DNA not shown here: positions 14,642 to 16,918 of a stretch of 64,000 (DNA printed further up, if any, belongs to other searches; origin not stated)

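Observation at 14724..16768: Stand-alone 658-aa membrane-anchored protein: top candidate for an undescribed single-gene defence/Abi-like effector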

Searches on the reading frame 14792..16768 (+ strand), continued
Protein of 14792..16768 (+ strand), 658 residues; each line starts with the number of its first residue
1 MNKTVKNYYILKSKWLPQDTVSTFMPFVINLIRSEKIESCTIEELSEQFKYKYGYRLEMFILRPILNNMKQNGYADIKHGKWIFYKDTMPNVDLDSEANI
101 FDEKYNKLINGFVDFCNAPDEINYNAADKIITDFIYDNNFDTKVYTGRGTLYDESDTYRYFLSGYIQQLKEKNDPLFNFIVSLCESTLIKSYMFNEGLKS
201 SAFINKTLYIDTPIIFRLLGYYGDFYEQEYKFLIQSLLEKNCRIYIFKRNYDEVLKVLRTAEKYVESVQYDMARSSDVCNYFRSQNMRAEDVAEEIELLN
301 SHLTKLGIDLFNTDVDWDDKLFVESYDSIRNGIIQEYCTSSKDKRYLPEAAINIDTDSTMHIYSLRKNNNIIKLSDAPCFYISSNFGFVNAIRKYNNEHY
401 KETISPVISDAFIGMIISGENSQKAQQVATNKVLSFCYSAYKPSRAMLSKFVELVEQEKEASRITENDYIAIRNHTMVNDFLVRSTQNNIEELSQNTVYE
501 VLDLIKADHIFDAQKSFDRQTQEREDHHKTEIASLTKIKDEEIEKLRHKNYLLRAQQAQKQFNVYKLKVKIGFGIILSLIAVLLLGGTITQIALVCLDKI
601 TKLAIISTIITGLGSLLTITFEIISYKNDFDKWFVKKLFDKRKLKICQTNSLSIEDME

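Call 60: find_homologous_proteins(query=P0066, max_evalue=1e-10)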
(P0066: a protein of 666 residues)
Query P0066 (666 aa): 119 proteins with E <= 1e-10 among 8000 candidates.
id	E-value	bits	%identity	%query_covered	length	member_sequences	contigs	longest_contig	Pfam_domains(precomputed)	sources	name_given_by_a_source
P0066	0.0e+0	1450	100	100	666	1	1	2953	-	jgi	jgi:hypothetical protein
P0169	7.1e-262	889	62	98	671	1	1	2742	-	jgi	jgi:hypothetical protein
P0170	8.3e-254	862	60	100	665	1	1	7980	-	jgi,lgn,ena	-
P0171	1.5e-182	627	53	80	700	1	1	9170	-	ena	-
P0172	1.0e-174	601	45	100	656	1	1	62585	-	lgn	-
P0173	2.0e-174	600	44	100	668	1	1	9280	-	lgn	-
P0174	3.5e-170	586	42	99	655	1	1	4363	-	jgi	jgi:hypothetical protein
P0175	2.6e-168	580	41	100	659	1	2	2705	-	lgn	-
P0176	3.9e-163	563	42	97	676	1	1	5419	-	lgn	-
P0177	1.6e-160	554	41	99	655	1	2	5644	-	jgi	jgi:hypothetical protein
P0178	5.1e-159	549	41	100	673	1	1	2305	-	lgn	-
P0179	1.3e-158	548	43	99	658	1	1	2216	-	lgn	-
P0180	1.2e-157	544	40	99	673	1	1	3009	-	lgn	-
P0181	6.3e-157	542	40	100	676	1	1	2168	-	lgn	-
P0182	1.5e-155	537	44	99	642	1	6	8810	-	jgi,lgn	jgi:hypothetical protein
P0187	4.3e-148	513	38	100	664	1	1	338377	-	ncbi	-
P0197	1.0e-131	459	38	93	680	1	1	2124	PF04678.19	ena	-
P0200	1.8e-128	448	38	91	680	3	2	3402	PF04678.19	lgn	-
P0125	2.4e-127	444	37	91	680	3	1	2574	PF04678.19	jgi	jgi:hypothetical protein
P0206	4.1e-125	437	45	70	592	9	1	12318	PF04678.19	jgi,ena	-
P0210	3.9e-123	430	38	91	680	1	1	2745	PF04678.19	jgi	-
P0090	6.0e-119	417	37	99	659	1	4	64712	-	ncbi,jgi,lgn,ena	-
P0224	4.7e-110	387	40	80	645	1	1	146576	-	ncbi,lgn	-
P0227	1.6e-108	382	35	94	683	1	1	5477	PF04678.19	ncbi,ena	-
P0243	7.5e-97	344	40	66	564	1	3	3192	PF04678.19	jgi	jgi:hypothetical protein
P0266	7.0e-66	241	31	80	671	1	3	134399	-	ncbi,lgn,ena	-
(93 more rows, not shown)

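Call 62: find_encoding_contigs(protein=P0187, flank=10000, max_places=1)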
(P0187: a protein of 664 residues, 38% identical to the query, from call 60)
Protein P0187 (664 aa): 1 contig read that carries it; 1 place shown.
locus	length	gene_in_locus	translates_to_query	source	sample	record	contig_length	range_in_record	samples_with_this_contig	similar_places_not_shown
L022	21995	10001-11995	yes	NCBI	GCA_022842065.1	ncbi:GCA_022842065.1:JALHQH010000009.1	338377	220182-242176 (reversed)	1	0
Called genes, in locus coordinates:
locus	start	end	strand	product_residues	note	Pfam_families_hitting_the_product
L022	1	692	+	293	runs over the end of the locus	-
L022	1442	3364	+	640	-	-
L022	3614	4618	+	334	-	PF00528:BPD_transp_1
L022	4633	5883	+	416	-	PF00528:BPD_transp_1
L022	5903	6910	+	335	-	PF00005:ABC_tran, PF08352:oligo_HPY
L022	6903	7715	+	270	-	PF00005:ABC_tran, PF13401:AAA_22 (faint)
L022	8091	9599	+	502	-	PF00656:Peptidase_C14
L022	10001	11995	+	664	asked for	-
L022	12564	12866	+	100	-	PF21716:dnstrm_HI1420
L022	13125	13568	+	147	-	PF01850:PIN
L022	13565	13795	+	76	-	-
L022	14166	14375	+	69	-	PF15919:HicB_lk_antitox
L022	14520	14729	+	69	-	-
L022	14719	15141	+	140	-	PF01850:PIN, PF13470:PIN_3 (weak)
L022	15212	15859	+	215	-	-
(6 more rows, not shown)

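Call 63: find_encoding_contigs(protein=P0224, flank=10000, max_places=1)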
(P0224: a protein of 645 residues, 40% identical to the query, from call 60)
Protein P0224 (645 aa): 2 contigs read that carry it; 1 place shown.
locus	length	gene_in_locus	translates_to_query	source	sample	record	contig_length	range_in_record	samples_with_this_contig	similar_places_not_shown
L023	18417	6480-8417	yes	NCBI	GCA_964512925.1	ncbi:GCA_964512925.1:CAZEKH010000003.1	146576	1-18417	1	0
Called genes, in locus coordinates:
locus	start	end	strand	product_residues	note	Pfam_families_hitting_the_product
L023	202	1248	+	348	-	PF03951:Gln-synt_N, PF00120:Gln-synt_C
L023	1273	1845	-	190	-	PF08281:Sigma70_r4_2 (weak), PF04545:Sigma70_r4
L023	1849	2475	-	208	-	PF02592:Vut_1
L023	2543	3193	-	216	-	PF04173:DoxD, PF07681:DoxX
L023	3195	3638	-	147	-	-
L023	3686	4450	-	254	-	PF03372:Exo_endo_phos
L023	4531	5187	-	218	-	PF03575:Peptidase_S51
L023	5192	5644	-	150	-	PF00293:NUDIX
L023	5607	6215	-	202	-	-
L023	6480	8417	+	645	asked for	-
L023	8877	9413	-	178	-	-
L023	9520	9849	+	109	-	-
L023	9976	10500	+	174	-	PF18306:LDcluster4, PF03641:Lysine_decarbox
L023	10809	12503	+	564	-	PF13231:PMT_2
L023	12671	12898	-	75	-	-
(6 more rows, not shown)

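Call 64: find_encoding_contigs(protein=P0266, flank=10000, max_places=1)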
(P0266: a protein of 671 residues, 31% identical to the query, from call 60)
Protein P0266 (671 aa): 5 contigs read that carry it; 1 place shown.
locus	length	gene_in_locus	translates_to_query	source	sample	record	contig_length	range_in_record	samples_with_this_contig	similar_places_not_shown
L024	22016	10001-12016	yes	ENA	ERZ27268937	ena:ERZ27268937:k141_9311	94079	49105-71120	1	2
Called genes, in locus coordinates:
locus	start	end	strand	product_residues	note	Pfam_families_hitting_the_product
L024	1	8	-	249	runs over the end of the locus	PF01381:HTH_3, PF13443:HTH_26, PF13560:HTH_31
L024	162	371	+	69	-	-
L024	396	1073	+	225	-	PF09669:Phage_pRha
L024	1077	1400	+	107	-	-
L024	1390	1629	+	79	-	PF12728:HTH_17 (weak)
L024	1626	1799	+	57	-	-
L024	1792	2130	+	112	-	-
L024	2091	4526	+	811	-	PF22763:NrS1-1_pol-like_HBD, PF08706:D5_N, PF19263:DUF5906 (weak)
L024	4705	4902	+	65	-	-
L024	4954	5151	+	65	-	-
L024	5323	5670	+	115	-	PF09669:Phage_pRha (weak)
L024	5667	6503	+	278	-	-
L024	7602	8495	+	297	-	PF04542:Sigma70_r2 (faint), PF04545:Sigma70_r4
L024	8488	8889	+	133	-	PF13542:HTH_Tnp_ISL3 (weak), PF20901:Sf6_terminase (weak)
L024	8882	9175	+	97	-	-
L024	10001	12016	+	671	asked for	-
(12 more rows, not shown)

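Call 65: find_encoding_contigs(protein=P0090, flank=10000, max_places=2)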
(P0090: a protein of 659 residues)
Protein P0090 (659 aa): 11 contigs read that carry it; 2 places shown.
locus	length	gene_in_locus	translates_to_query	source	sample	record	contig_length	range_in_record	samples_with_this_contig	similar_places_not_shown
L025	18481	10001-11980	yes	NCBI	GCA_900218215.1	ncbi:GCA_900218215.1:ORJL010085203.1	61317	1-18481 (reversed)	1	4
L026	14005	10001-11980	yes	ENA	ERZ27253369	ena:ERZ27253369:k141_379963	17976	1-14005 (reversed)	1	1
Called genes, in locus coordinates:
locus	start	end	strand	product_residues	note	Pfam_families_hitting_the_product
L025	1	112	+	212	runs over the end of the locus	PF00702:Hydrolase, PF12710:HAD, PF13419:HAD_2, PF13242:Hydrolase_like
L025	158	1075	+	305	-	PF00005:ABC_tran, PF02463:SMC_N (faint), PF13175:AAA_15 (faint), PF13304:AAA_21, PF13732:DrrA1-3_C (weak)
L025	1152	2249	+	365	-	PF12698:ABC2_membrane_3, PF01061:ABC2_membrane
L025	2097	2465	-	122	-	-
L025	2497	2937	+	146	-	-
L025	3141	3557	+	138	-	-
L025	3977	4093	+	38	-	-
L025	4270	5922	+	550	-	PF15902:Sortilin-Vps10 (faint)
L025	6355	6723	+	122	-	PF01541:GIY-YIG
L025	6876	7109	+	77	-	PF04014:MazE_antitoxin (weak)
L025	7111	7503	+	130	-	PF02661:Fic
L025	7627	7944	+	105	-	-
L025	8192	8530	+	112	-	-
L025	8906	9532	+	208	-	PF12686:DUF3800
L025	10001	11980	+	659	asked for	-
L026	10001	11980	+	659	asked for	-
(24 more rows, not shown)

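Call 66: find_encoding_contigs(protein=P0172, flank=10000, max_places=1)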
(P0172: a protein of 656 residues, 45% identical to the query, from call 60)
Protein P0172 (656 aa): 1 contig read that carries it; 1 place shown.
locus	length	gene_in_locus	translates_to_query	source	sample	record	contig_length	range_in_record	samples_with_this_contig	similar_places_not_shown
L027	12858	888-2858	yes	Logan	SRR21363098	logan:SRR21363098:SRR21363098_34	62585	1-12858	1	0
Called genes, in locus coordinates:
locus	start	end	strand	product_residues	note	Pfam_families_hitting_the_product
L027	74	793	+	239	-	PF04471:Mrr_cat, PF13156:Mrr_cat_2, PF22722:NA-iREase1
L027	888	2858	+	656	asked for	-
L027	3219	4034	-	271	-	PF04480:DUF559, PF18741:MTES_1575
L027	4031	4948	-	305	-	PF14338:Mrr_N, PF04471:Mrr_cat, PF22722:NA-iREase1, PF13156:Mrr_cat_2 (faint)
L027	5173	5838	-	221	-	-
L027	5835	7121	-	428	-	PF08378:NERD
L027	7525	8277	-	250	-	-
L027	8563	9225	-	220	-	-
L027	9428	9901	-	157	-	-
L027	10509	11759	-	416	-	PF00155:Aminotran_1_2, PF12897:Asp_aminotransf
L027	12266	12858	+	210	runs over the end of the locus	PF02589:LUD_dom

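Call 73: search_dna_similar(query=window:14792-16768:+, collection=plasmids, mode=protein, max_evalue=0.001, max_rows=20)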
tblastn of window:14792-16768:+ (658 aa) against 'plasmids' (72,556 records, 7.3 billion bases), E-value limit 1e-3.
Records with a match: 11; places in all: 11; records where one place covers at least 80% of the query: 8.
Best place of each record, by identity: <60% 11.
By first word of the organism name: Enterococcus 6; Pantoea 1; Klebsiella 1; Sporosarcina 1; Hymenobacter 1; Arthrobacter 1.
By predicted mobility (MOB-suite, as given by PLSDB): mobilizable 6; non-mobilizable 3; conjugative 2.
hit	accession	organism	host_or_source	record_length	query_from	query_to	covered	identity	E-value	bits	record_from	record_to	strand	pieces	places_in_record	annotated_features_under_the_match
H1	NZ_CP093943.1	Enterococcus faecium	Homo sapiens,blood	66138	18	621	92%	21.4%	5e-20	102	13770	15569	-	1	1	hypothetical protein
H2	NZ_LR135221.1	Enterococcus faecium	-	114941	18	621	92%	21.4%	5e-20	102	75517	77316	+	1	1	hypothetical protein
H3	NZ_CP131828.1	Enterococcus faecium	Homo sapiens,culture,blood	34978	18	621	92%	21.4%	6e-20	102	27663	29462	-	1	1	hypothetical protein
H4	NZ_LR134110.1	Enterococcus faecium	-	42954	18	621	92%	21.4%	6e-20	102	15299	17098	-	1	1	hypothetical protein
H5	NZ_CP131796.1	Enterococcus faecium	Homo sapiens,culture,blood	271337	18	621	92%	21.4%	6e-20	102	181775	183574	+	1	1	hypothetical protein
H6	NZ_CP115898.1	Pantoea piersonii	Homo sapiens,blood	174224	18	638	94%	20.3%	1e-18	99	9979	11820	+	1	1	hypothetical protein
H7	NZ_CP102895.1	Klebsiella quasipneumoniae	animal,mixed culture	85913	18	635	94%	19.1%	9e-18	96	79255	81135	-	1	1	hypothetical protein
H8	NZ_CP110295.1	Enterococcus faecium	piglet,cell culture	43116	18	546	80%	21.0%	1e-17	95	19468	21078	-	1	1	hypothetical protein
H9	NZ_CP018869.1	Sporosarcina sp. P37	cell culture,Base of single tree in ...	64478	104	619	78%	21.5%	1e-16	92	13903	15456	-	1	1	hypothetical protein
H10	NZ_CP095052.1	Hymenobacter sp. 5317J-9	single cell,air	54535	18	507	74%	20.1%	7e-18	96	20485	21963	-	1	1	hypothetical protein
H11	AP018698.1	Arthrobacter sp. MN05-02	-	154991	160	508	53%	19.9%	4e-12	77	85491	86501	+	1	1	hypothetical protein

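Call 74: get_annotated_region(hit=H1, flank=8000)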
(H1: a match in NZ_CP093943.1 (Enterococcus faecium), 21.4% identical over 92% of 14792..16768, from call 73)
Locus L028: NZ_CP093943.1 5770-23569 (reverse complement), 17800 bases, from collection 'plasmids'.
description: Enterococcus faecium strain NY2032 plasmid pNY2032-2, complete sequence
organism: Enterococcus faecium (NCBI taxid 1352)
taxonomy: Bacteria; Bacillota; Bacilli; Lactobacillales; Enterococcaceae; Enterococcus; Enterococcus faecium
host: -; source: Homo sapiens,blood; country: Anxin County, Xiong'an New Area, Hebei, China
typing (MOB-suite, as given by PLSDB): mobilizable; replicon rep_cluster_185; relaxase MOBT,MOBV
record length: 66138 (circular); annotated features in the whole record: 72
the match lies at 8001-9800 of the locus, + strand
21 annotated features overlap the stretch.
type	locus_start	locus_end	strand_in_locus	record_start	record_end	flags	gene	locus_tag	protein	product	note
CDS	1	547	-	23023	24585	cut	-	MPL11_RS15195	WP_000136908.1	recombinase family protein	GO:0006310 - DNA recombination [Evidence IEA]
CDS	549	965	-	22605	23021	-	-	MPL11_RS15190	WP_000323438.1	recombinase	-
CDS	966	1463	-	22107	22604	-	-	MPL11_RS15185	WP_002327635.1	DNA recombinase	-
CDS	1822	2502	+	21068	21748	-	-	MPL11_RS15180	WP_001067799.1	IS6-like element IS1216 family transposase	GO:0006313 - DNA transposition [Evidence IEA]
CDS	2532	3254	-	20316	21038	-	-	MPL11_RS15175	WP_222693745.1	hypothetical protein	-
CDS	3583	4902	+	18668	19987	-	-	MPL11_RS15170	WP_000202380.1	IS1380-like element IS1678 family transposase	GO:0006313 - DNA transposition [Evidence IEA]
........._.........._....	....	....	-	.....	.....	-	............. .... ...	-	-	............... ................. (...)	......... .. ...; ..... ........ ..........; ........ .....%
predicted_resistance_gene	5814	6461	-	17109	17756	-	catA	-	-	type A-9 chloramphenicol O-acetyltransferase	predicted by amrfinderplus; class PHENICOL; identity 99.07%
CDS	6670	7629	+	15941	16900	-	-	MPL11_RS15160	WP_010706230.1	IS30 family transposase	-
CDS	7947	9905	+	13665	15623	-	-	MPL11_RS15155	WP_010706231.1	hypothetical protein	-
CDS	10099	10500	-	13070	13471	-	-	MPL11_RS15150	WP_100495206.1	hypothetical protein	-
CDS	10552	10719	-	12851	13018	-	-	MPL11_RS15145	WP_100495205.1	YjzC family protein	-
CDS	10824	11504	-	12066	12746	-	-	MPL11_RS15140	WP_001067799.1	IS6-like element IS1216 family transposase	GO:0006313 - DNA transposition [Evidence IEA]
CDS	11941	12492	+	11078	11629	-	-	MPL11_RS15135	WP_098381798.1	recombinase family protein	GO:0006310 - DNA recombination [Evidence IEA]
CDS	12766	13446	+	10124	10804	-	-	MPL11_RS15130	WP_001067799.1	IS6-like element IS1216 family transposase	GO:0006313 - DNA transposition [Evidence IEA]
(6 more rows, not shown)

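Call 75: get_annotated_region(hit=H7, flank=8000)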
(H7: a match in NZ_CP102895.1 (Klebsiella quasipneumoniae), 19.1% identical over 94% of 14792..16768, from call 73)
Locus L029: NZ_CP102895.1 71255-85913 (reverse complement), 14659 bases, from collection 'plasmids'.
description: Klebsiella quasipneumoniae strain KA1 plasmid pKA1-2, complete sequence
organism: Klebsiella quasipneumoniae (NCBI taxid 1463165)
taxonomy: Bacteria; Pseudomonadota; Gammaproteobacteria; Enterobacterales; Enterobacteriaceae; Klebsiella; Klebsiella quasipneumoniae
host: -; source: animal,mixed culture; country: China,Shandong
typing (MOB-suite, as given by PLSDB): mobilizable; replicon rep_cluster_1418
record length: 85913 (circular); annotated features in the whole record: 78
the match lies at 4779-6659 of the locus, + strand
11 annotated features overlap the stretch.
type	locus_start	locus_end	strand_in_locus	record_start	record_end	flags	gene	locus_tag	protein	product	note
CDS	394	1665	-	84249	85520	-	-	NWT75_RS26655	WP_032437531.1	Y-family DNA polymerase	-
CDS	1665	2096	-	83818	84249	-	umuD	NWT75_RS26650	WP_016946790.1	translesion error-prone DNA polymerase V autoproteolytic subunit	-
CDS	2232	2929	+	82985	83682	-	-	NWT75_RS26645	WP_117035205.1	IS1 family transposase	-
CDS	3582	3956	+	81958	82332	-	-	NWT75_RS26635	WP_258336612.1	replication initiation protein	GO:0006270 - DNA replication initiation [Evidence IEA]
CDS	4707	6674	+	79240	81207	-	-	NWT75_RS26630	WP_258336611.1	hypothetical protein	-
CDS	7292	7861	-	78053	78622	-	-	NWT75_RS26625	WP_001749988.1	recombinase family protein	GO:0006310 - DNA recombination [Evidence IEA]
CDS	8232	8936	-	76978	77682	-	-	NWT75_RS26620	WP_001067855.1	IS6-like element IS26 family transposase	-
predicted_resistance_gene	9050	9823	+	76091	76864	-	aac(3)-IVa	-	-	aminoglycoside N-acetyltransferase AAC(3)-IVa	predicted by amrfinderplus; class AMINOGLYCOSIDE; identity 100.0%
predicted_resistance_gene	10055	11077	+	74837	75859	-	aph(4)-Ia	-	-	aminoglycoside O-phosphotransferase APH(4)-Ia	predicted by amrfinderplus; class AMINOGLYCOSIDE; identity 100.0%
CDS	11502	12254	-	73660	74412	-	-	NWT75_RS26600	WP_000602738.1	IS6 family transposase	-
CDS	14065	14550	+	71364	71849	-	-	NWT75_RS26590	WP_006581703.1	hypothetical protein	-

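Call 76: get_annotated_region(hit=H6, flank=8000)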
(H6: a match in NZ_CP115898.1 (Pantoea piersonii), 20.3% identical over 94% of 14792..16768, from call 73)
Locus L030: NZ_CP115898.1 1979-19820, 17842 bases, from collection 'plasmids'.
description: Pantoea piersonii strain URMC-2103A041 plasmid p174224, complete sequence
organism: Pantoea piersonii (NCBI taxid 2364647)
taxonomy: Bacteria; Pseudomonadota; Gammaproteobacteria; Enterobacterales; Erwiniaceae; Pantoea; Pantoea piersonii
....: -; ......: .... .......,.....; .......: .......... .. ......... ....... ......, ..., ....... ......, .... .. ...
typing (MOB-suite, as given by PLSDB): mobilizable; replicon rep_cluster_1203; relaxase MOBF
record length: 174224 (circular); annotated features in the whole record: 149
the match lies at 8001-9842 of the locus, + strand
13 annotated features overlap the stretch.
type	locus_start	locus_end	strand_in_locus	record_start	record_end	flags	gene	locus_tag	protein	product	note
CDS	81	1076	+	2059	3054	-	-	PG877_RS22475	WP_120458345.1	zinc-dependent alcohol dehydrogenase family protein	-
CDS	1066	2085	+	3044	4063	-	-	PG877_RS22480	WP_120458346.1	zinc-dependent alcohol dehydrogenase family protein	-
CDS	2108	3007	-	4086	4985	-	-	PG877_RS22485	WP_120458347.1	LysR family transcriptional regulator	-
CDS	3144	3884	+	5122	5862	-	-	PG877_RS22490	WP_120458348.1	SDR family oxidoreductase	-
CDS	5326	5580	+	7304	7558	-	-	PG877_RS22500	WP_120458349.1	hypothetical protein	-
CDS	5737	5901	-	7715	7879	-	-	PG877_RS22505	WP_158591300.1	hypothetical protein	-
CDS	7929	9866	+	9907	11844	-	-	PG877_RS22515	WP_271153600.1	hypothetical protein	-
CDS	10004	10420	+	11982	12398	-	-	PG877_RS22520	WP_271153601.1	hypothetical protein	-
CDS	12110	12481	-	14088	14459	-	-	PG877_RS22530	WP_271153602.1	helix-turn-helix domain-containing protein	-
CDS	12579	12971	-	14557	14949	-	-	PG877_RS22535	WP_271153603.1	hypothetical protein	-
CDS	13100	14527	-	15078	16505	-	-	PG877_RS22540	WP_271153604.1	efflux transporter outer membrane subunit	GO:0006810 - transport [Evidence IEA]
CDS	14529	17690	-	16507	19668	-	-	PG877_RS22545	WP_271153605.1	efflux RND transporter permease subunit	GO:0042908 - xenobiotic transport [Evidence IEA]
CDS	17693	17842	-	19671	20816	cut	-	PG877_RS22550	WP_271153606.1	efflux RND transporter periplasmic adaptor subunit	GO:0006810 - transport [Evidence IEA]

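Call 79: search_dna_similar(query=P0066, collection=phages, mode=protein, max_evalue=0.001, max_rows=15)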
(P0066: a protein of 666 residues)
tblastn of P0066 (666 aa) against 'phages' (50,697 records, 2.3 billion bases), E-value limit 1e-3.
No match.
